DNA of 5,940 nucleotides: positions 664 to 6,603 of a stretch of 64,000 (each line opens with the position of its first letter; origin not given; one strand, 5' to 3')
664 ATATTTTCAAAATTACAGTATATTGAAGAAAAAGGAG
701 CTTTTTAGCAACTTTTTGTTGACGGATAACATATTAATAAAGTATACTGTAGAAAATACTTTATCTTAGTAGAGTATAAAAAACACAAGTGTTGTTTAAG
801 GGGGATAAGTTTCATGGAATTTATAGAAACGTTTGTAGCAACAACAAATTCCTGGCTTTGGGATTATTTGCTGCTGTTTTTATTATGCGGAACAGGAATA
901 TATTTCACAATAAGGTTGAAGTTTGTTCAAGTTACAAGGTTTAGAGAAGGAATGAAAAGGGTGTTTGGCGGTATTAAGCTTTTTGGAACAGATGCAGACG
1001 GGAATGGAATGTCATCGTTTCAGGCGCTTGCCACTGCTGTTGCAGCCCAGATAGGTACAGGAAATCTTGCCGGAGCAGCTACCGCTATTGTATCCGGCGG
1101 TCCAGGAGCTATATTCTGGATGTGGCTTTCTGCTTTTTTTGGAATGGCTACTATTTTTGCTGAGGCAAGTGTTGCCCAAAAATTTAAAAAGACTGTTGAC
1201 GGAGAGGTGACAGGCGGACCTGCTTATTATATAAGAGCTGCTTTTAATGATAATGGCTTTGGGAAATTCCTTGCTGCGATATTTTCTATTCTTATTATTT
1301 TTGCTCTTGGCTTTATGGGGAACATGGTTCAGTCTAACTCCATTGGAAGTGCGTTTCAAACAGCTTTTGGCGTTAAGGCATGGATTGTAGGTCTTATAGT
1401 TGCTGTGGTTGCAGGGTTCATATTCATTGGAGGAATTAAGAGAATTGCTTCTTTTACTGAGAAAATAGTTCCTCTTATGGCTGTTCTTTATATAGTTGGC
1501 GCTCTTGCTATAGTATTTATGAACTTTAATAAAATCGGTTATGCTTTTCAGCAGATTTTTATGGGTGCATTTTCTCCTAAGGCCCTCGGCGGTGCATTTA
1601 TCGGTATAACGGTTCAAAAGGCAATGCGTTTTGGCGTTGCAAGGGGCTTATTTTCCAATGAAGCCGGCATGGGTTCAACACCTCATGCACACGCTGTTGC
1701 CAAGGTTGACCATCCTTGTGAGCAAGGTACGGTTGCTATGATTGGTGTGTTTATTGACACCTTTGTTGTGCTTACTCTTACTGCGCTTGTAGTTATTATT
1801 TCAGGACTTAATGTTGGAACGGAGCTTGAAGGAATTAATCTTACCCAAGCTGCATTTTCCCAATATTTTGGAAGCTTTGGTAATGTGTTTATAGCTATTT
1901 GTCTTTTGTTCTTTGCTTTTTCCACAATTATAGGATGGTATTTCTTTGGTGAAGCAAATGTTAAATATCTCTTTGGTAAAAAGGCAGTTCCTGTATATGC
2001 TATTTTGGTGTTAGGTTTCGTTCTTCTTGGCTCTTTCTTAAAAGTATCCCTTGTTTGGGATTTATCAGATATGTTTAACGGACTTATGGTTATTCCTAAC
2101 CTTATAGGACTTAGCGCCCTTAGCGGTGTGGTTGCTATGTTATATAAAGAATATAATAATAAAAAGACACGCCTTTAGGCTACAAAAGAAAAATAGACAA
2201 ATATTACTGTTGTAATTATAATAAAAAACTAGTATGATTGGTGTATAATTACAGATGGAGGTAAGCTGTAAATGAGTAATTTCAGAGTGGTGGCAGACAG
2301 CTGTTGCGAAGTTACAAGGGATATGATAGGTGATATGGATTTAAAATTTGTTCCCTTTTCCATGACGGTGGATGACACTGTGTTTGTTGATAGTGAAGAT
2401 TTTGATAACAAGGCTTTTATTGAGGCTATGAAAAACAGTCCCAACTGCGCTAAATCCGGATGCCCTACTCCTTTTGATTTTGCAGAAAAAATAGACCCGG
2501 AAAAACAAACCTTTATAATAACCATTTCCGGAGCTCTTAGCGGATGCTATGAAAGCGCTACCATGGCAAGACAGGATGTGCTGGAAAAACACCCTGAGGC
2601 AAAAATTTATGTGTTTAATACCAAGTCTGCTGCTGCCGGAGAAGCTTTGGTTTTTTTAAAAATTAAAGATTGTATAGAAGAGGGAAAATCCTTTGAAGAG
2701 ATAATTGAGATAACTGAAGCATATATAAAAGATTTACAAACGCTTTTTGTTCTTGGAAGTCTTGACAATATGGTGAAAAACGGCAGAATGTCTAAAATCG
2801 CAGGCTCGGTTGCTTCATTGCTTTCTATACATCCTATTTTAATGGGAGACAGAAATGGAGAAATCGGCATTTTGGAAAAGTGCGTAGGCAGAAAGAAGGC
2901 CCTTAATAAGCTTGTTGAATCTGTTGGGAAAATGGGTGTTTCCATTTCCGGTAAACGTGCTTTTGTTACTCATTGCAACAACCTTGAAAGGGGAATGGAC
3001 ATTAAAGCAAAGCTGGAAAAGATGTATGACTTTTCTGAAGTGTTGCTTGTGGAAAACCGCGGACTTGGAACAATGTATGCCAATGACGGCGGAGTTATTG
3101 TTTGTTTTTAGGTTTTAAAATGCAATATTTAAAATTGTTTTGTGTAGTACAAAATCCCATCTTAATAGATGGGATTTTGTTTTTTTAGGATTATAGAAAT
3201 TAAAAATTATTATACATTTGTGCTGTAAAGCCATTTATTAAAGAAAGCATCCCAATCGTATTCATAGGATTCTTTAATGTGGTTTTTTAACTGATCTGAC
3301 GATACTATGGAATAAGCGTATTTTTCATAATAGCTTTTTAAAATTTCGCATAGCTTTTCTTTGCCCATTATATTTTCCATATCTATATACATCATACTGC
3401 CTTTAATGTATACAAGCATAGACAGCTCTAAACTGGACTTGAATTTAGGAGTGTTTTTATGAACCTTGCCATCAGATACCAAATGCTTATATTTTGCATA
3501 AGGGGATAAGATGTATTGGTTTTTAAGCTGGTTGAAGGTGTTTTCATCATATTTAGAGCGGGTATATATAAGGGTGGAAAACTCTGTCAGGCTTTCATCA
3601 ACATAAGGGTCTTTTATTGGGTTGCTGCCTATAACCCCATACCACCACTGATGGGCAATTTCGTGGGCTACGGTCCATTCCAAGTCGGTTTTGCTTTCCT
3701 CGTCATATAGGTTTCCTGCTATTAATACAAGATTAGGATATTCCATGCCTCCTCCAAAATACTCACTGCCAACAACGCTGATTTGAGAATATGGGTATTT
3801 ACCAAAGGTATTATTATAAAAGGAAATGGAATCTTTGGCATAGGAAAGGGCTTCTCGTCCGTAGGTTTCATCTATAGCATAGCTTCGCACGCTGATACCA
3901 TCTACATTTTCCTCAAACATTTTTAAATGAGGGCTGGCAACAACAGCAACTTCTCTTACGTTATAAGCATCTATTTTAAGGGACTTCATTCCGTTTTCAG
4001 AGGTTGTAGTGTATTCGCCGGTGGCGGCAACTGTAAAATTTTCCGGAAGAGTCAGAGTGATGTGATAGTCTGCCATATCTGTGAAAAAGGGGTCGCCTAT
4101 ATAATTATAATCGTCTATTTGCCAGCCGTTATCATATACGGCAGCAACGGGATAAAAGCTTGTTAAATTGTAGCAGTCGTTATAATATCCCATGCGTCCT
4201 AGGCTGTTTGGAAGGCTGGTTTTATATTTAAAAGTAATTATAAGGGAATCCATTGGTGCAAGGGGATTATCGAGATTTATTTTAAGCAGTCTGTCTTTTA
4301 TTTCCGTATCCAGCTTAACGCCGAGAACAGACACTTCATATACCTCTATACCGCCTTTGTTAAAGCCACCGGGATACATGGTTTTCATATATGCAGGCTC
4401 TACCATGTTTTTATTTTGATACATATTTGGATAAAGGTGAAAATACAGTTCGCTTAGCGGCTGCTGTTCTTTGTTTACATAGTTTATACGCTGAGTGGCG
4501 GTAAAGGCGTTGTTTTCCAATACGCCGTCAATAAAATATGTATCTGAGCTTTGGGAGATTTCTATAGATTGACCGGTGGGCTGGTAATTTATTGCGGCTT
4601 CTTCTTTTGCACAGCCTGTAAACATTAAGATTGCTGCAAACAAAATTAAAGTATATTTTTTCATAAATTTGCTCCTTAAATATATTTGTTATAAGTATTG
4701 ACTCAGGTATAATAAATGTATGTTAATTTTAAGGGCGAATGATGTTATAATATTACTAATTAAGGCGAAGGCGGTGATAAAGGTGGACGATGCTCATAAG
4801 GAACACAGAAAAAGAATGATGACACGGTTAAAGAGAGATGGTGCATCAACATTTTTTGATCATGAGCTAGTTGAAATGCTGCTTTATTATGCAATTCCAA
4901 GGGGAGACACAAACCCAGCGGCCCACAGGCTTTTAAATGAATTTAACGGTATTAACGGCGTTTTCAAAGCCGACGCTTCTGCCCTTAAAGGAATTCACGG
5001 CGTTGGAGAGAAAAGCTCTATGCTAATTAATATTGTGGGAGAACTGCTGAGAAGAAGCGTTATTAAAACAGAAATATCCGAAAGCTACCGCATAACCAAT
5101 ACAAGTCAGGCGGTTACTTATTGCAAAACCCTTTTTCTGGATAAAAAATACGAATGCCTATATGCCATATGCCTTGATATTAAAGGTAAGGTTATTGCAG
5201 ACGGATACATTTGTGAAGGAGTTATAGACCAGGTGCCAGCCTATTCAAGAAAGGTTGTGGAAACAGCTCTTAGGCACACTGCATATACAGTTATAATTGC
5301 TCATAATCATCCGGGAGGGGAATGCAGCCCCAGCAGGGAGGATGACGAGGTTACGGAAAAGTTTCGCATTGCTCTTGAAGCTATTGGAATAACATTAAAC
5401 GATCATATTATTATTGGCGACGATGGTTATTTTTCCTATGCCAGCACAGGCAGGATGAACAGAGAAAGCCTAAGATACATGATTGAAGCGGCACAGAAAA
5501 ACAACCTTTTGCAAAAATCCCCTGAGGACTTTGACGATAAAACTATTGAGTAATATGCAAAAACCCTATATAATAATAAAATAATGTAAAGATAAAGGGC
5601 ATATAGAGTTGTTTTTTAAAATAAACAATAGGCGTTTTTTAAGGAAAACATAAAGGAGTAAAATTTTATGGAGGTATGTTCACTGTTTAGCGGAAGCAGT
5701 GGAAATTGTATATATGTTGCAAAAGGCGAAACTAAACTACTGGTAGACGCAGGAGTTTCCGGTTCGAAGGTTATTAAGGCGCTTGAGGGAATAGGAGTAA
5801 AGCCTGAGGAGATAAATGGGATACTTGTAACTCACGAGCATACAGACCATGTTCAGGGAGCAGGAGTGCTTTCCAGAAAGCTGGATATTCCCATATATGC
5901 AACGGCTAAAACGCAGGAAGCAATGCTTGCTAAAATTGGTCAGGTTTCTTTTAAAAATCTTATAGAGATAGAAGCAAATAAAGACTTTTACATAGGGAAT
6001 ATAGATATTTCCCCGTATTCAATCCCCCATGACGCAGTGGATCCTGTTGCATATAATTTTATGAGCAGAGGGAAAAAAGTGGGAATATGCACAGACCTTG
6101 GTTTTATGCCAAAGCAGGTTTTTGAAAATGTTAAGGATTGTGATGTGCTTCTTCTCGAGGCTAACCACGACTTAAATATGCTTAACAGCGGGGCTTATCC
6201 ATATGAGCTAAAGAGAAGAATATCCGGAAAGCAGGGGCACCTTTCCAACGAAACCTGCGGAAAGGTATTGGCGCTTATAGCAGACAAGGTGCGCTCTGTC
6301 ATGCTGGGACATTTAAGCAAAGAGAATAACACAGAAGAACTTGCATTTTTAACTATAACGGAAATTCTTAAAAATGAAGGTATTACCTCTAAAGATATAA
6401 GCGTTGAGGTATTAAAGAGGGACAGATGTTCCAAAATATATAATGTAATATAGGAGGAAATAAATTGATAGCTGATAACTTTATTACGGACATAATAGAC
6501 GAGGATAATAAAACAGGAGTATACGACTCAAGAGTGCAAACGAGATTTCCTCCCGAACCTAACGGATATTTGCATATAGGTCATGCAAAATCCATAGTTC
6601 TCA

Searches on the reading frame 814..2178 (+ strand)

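Call 36: search_protein_families(library=pfam, proteins=[window:814-2178:+], max_evalue=0.00001)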
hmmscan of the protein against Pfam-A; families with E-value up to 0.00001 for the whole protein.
window:814-2178:+ (454 aa): 1 family
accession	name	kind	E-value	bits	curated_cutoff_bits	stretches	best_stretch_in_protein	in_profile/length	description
PF01235.23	Na_Ala_symp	-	3.4e-140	468.2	24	1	60-452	7-384/392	Sodium:alanine symporter family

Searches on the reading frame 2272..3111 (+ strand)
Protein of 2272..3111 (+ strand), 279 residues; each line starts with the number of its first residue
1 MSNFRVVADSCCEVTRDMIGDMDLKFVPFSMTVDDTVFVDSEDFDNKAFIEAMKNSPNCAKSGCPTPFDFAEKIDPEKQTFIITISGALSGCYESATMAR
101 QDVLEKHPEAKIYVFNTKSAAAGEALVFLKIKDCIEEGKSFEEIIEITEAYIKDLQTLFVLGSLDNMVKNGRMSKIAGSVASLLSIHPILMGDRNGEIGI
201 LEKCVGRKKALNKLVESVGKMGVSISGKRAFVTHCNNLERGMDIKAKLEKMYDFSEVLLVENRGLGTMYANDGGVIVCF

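Call 36: search_protein_families(library=pfam, proteins=[window:2272-3111:+], max_evalue=0.00001)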
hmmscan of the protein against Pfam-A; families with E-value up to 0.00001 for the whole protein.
window:2272-3111:+ (279 aa): 1 family
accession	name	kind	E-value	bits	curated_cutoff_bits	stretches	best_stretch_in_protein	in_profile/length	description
PF02645.21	DegV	-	2.5e-54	185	27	1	4-259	2-257/280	Uncharacterised protein, DegV family COG1307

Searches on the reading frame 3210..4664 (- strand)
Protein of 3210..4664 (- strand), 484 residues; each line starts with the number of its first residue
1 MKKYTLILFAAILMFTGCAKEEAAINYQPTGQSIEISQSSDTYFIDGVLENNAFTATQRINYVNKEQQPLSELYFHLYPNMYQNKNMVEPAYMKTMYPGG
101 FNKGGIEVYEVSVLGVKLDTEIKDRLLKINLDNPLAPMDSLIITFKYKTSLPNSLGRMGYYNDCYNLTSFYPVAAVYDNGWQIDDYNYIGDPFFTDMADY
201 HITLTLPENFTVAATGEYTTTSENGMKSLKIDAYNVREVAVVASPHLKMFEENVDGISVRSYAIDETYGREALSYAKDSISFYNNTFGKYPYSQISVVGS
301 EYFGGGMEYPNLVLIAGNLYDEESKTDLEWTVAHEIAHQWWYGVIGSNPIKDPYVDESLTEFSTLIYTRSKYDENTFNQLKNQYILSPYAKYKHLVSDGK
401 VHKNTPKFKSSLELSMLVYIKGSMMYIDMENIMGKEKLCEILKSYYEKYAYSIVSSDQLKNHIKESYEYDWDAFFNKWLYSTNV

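Call 36: search_protein_families(library=pfam, proteins=[window:3210-4664:-], max_evalue=0.00001)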
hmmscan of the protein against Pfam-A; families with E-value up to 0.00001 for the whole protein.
window:3210-4664:- (484 aa): 1 family
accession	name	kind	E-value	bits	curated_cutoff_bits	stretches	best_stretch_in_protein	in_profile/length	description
PF01433.26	Peptidase_M1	-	6.1e-19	68.9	27.7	1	272-478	2-218/218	Peptidase family M1 domain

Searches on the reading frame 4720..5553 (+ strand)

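Call 36: search_protein_families(library=pfam, proteins=[window:4720-5553:+], max_evalue=0.00001)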
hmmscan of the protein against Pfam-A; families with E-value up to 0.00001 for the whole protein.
window:4720-5553:+ (277 aa): 1 family
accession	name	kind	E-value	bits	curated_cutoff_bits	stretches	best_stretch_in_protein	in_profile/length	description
PF04002.20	RadC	-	1.9e-35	121.8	22.1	1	125-243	1-119/121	RadC-like JAB domain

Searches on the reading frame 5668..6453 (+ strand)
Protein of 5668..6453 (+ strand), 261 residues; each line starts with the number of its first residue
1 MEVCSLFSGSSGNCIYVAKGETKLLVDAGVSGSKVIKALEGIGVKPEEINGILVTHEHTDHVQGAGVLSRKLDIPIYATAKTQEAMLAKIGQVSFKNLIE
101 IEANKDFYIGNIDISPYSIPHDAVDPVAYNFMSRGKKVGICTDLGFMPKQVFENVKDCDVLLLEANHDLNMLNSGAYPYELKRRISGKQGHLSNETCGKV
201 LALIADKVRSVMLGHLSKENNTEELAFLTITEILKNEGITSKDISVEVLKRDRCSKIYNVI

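Call 36: search_protein_families(library=pfam, proteins=[window:5668-6453:+], max_evalue=0.00001)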
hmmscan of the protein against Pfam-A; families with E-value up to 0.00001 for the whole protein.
window:5668-6453:+ (261 aa): 2 families
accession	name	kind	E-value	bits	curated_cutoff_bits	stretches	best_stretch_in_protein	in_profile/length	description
PF12706.13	Lactamase_B_2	-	6.6e-19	68.7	27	1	23-215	2-199/200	Beta-lactamase superfamily domain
PF00753.33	Lactamase_B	-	8.3e-17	62.2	22.7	1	11-155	5-161/196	Metallo-beta-lactamase superfamily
